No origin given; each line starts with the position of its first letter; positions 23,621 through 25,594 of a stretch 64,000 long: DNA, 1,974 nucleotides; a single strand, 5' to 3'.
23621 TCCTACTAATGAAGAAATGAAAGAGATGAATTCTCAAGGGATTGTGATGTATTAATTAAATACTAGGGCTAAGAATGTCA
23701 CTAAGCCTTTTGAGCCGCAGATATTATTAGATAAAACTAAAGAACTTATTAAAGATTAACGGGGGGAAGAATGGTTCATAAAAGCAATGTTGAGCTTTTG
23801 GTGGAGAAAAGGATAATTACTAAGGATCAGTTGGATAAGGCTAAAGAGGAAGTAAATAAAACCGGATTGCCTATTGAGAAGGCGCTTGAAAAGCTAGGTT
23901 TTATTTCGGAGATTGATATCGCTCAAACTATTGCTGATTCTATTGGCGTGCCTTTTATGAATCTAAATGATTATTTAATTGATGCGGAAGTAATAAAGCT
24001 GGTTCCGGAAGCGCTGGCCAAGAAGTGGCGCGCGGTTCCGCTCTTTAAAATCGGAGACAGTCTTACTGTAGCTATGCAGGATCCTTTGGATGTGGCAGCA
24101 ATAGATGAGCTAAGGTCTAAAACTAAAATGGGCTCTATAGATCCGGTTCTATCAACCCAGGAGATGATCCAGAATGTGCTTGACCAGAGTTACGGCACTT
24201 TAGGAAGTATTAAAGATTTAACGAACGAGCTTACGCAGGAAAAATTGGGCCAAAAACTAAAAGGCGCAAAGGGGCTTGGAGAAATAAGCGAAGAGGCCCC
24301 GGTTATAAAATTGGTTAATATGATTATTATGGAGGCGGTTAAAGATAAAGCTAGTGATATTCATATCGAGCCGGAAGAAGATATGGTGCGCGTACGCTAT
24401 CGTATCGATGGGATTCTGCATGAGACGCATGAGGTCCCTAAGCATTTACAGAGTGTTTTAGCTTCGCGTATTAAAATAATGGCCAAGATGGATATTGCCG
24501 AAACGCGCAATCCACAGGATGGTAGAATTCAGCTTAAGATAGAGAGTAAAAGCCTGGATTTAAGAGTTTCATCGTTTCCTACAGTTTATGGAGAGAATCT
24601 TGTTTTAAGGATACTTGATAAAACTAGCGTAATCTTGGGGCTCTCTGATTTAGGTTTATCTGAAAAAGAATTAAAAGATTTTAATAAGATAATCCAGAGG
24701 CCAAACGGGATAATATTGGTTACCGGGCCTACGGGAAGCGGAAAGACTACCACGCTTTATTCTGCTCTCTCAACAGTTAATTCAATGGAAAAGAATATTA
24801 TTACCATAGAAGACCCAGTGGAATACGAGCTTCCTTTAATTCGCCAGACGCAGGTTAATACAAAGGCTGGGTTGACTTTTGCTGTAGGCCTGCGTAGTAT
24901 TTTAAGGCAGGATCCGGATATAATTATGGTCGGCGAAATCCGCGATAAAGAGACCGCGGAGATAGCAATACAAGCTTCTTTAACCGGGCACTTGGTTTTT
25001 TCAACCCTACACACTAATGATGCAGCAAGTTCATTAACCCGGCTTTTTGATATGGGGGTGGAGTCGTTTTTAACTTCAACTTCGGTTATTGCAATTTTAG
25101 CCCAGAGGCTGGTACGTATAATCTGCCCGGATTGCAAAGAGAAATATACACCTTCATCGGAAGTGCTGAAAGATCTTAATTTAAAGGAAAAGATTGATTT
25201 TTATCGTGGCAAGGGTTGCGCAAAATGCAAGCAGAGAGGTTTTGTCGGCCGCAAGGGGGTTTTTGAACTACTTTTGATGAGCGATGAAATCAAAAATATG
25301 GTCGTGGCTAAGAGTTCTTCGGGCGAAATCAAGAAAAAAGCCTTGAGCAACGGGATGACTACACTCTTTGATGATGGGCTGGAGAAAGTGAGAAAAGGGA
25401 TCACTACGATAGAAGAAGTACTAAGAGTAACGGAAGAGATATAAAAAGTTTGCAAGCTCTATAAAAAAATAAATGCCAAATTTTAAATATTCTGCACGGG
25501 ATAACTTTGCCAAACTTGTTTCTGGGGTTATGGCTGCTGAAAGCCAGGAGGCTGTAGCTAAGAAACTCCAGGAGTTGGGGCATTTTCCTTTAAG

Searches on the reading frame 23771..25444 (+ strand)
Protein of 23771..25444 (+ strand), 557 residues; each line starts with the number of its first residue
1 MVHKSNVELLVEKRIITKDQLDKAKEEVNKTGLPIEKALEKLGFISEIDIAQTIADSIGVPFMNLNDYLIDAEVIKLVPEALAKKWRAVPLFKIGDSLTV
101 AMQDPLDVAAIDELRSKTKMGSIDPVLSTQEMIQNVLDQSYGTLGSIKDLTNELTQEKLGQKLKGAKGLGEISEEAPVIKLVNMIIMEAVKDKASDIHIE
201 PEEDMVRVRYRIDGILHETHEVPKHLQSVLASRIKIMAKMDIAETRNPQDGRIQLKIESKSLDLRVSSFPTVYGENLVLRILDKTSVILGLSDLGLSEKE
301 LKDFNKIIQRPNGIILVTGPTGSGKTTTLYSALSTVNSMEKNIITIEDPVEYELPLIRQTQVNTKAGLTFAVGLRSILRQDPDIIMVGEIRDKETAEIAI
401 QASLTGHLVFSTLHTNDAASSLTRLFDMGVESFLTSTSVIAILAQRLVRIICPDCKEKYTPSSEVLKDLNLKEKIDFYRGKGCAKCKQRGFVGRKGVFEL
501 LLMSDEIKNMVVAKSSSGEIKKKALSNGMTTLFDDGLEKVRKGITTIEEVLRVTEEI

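Call 61: search_protein_families(library=pfam, proteins=[window:23771-25444:+], max_evalue=0.00001)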
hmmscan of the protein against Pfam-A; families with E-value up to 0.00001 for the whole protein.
window:23771-25444:+ (557 aa): 2 families
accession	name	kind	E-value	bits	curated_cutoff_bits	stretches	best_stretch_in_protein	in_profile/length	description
PF00437.27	T2SSE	-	4.3e-143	476.9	24.9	1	173-552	3-370/370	Type II/IV secretion system protein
PF05157.20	MshEN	-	1.8e-21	76.4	23.1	1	59-145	2-88/90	MshEN domain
